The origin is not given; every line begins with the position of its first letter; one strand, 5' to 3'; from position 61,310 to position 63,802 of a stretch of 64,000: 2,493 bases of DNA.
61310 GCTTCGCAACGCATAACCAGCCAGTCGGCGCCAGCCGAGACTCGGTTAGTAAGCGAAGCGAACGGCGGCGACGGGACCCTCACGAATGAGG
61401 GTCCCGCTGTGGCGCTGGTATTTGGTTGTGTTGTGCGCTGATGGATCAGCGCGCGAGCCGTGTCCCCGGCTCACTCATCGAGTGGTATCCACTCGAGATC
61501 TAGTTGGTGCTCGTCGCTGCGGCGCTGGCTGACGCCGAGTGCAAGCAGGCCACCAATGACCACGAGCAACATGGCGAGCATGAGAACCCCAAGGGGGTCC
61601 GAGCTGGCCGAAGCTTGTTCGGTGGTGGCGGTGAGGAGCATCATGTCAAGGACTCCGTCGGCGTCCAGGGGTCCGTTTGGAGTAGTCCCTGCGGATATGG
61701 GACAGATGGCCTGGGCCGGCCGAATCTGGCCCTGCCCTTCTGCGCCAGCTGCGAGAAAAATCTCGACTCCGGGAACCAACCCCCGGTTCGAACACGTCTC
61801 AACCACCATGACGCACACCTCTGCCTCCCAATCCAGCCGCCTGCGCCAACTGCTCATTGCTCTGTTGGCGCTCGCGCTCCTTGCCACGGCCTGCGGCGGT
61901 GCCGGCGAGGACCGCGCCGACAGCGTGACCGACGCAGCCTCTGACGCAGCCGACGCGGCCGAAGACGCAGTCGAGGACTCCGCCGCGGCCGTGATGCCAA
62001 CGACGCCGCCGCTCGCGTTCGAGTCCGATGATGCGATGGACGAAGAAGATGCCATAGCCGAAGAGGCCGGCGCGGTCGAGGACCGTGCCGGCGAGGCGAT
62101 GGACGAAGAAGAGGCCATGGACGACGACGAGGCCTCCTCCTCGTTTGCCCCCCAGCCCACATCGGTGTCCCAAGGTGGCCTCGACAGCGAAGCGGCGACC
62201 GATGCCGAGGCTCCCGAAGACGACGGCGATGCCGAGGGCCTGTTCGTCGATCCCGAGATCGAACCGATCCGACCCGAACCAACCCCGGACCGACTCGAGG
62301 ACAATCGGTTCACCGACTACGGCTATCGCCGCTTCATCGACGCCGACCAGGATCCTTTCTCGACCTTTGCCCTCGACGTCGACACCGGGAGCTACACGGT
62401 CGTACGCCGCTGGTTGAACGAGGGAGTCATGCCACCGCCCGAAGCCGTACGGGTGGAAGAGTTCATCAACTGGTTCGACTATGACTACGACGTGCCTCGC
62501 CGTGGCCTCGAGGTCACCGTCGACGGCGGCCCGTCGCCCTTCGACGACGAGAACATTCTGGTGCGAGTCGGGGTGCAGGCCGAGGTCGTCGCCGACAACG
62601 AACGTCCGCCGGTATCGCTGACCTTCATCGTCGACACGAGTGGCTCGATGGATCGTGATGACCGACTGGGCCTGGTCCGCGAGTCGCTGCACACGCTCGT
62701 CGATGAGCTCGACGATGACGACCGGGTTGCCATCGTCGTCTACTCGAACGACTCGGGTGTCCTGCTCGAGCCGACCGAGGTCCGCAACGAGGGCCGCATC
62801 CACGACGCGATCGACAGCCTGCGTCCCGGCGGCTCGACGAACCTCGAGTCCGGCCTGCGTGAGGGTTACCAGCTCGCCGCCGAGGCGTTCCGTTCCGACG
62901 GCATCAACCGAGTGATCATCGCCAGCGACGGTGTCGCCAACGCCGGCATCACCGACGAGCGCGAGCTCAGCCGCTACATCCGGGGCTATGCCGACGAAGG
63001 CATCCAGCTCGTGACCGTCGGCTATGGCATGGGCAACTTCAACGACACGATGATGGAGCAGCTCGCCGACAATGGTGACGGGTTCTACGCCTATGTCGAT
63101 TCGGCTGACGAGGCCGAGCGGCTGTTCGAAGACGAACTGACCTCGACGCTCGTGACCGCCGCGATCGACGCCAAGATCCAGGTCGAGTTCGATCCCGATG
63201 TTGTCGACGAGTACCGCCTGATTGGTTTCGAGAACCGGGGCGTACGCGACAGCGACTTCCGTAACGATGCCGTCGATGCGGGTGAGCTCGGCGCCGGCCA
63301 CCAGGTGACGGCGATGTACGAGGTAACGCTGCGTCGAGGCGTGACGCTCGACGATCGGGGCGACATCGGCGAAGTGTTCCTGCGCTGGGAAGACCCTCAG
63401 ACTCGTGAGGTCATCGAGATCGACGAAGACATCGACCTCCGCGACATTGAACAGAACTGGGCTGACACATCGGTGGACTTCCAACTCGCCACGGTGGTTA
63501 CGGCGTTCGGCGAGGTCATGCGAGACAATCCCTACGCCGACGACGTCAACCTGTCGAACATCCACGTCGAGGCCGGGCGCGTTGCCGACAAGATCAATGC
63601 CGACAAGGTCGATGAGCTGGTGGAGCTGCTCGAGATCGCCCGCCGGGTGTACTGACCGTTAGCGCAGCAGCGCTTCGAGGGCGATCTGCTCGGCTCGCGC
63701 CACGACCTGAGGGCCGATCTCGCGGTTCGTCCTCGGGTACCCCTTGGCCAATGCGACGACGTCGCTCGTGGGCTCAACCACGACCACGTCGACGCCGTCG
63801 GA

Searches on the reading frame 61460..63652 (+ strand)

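Call 39: search_protein_families(library=pfam, proteins=[window:61460-63652:+], max_evalue=1)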
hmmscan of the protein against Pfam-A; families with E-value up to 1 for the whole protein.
window:61460-63652:+ (731 aa): 5 families
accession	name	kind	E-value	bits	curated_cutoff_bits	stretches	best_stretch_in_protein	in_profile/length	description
PF12034.13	YfbK_C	-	5.9e-38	131.3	25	1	562-728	1-182/184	Uncharacterized protein YfbK, C-terminal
PF12450.13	vWF_A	-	2e-26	92.2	25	1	280-369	3-94/94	von Willebrand factor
PF00092.34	VWA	-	1.3e-19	71.5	23.8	1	387-557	2-173/174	von Willebrand factor type A domain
PF13519.12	VWA_2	-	9.5e-14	52.4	27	1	388-491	2-106/107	von Willebrand factor type A domain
PF13768.12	VWA_3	-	1e-05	26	27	1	387-543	3-153/155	von Willebrand factor type A domain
